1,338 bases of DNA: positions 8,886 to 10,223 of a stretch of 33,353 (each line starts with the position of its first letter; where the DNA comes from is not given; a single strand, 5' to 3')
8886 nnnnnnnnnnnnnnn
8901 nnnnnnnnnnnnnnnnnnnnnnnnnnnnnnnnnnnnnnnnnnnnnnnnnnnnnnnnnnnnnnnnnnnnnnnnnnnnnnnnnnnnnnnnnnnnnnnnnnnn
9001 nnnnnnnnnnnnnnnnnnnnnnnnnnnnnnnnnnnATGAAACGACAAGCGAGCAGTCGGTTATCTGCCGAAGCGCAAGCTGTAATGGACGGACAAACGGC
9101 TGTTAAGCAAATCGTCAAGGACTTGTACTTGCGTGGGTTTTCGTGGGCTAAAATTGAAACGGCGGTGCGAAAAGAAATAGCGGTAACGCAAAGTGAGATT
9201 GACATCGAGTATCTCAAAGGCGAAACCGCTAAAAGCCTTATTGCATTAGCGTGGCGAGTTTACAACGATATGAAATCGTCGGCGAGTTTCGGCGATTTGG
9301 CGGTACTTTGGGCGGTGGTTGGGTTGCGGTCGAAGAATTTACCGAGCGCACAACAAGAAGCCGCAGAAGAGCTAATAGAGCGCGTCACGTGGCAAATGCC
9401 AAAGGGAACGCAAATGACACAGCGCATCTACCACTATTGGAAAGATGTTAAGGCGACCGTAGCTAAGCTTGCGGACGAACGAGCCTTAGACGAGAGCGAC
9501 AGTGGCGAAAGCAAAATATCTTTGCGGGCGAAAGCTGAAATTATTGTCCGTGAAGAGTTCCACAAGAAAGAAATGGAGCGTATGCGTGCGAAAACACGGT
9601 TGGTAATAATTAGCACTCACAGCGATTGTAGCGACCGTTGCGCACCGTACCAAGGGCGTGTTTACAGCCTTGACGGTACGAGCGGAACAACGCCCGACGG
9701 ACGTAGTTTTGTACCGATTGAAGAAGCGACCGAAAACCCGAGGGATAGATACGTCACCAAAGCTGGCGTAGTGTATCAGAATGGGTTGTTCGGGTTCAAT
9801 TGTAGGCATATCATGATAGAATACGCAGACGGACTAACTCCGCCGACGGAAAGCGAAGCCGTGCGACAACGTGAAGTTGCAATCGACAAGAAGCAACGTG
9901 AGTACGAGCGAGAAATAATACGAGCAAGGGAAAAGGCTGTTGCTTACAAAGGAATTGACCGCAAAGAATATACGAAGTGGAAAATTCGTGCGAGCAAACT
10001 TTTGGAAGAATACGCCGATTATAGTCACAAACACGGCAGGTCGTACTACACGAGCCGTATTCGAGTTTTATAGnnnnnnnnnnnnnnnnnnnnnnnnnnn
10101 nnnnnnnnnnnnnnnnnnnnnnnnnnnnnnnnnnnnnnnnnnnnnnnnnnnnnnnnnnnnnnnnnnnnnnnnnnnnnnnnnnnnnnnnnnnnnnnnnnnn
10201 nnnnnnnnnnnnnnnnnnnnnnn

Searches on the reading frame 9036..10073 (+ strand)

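Call 10: search_protein_families(library=phrogs, proteins=[window:9036-10073:+], max_evalue=0.01)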
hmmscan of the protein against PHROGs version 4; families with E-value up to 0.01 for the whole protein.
window:9036-10073:+ (345 aa): 1 family
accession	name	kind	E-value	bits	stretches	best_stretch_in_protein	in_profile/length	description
phrog_581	-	head and packaging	2.8e-24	87.1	1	182-336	231-373/564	minor head protein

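Call 11: search_protein_families(library=pfam, proteins=[window:9036-10073:+], max_evalue=0.01)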
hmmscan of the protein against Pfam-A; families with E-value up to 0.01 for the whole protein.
window:9036-10073:+ (345 aa): 1 family
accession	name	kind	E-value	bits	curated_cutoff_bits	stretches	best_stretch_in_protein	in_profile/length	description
PF06152.16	Phage_min_cap2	-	2.2e-19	70.1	26.3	1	174-329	208-364/366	Phage minor capsid protein 2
